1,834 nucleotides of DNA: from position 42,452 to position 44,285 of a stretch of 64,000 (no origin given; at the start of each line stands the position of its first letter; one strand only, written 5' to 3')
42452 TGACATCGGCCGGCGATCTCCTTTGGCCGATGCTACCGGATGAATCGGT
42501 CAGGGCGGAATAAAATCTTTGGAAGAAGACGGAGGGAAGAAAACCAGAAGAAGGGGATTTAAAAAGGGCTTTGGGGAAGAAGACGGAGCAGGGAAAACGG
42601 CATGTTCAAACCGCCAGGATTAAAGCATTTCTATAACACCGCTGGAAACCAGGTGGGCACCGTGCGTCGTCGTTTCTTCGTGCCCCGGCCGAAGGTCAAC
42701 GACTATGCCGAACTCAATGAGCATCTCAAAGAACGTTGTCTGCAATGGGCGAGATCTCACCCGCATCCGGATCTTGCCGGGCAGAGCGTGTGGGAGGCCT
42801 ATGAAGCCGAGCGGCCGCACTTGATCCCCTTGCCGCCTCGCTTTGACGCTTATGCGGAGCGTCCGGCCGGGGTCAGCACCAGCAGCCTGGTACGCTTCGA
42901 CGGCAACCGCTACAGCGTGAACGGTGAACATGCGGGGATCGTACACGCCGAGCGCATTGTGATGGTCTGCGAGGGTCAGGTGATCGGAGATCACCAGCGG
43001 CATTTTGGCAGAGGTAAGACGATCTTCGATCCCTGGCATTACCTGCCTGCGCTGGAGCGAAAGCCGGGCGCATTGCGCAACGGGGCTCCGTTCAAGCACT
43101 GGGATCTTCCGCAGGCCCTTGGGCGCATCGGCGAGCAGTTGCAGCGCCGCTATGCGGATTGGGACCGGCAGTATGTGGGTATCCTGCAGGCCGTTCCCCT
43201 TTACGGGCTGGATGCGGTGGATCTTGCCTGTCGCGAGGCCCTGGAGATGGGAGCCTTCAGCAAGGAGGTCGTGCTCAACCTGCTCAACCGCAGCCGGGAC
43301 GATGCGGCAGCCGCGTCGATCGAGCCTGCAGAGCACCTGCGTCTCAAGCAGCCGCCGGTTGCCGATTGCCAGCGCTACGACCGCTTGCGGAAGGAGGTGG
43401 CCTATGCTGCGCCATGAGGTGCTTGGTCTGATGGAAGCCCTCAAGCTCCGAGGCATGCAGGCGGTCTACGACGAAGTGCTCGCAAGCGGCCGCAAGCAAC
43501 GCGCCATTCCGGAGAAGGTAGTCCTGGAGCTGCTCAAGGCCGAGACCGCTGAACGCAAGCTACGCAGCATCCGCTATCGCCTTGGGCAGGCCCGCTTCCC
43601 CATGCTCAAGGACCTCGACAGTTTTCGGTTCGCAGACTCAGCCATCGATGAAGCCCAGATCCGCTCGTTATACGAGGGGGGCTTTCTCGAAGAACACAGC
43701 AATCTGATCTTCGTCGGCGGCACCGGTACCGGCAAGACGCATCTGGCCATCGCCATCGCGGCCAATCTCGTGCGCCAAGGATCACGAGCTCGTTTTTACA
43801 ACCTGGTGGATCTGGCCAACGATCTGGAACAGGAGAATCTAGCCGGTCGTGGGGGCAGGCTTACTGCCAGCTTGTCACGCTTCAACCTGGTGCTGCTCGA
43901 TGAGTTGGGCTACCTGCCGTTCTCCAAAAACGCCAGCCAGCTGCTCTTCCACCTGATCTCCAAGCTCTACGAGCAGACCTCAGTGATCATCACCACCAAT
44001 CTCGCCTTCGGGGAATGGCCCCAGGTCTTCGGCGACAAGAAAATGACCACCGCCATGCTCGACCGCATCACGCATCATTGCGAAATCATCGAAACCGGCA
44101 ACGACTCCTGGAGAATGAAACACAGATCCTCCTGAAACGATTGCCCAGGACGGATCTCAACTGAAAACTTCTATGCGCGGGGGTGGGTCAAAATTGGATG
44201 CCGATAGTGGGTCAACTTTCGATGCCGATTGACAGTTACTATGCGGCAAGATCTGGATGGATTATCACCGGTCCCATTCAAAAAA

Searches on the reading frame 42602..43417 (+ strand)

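Call 68: search_protein_families(library=pfam, proteins=[window:42602-43417:+], max_evalue=0.001)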
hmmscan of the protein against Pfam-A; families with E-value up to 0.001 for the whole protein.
window:42602-43417:+ (271 aa): 1 family
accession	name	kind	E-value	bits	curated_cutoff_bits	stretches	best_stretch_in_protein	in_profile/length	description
PF22483.2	Mu-transpos_C_2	-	8.4e-13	48.3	27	1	78-143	2-73/73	Mu transposase, C-terminal domain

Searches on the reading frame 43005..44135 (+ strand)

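Call 68: search_protein_families(library=pfam, proteins=[window:43005-44135:+], max_evalue=0.001)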
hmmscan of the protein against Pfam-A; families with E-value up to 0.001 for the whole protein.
window:43005-44135:+ (376 aa): 4 families
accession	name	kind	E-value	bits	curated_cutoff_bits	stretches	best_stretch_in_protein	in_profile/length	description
PF01695.23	IstB_IS21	-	3e-71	240.1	24.1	1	143-375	3-236/238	IstB-like ATP binding protein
PF04851.21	ResIII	-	3.7e-05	24.1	22.5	1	224-274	20-66/164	Type III restriction enzyme, res subunit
PF00308.24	Bac_DnaA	-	4.6e-05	24.1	23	1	233-330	36-135/162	Bacterial DnaA ATPAse domain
PF02562.22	PhoH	-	7.4e-05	22.8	27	1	229-303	17-89/205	PhoH-like protein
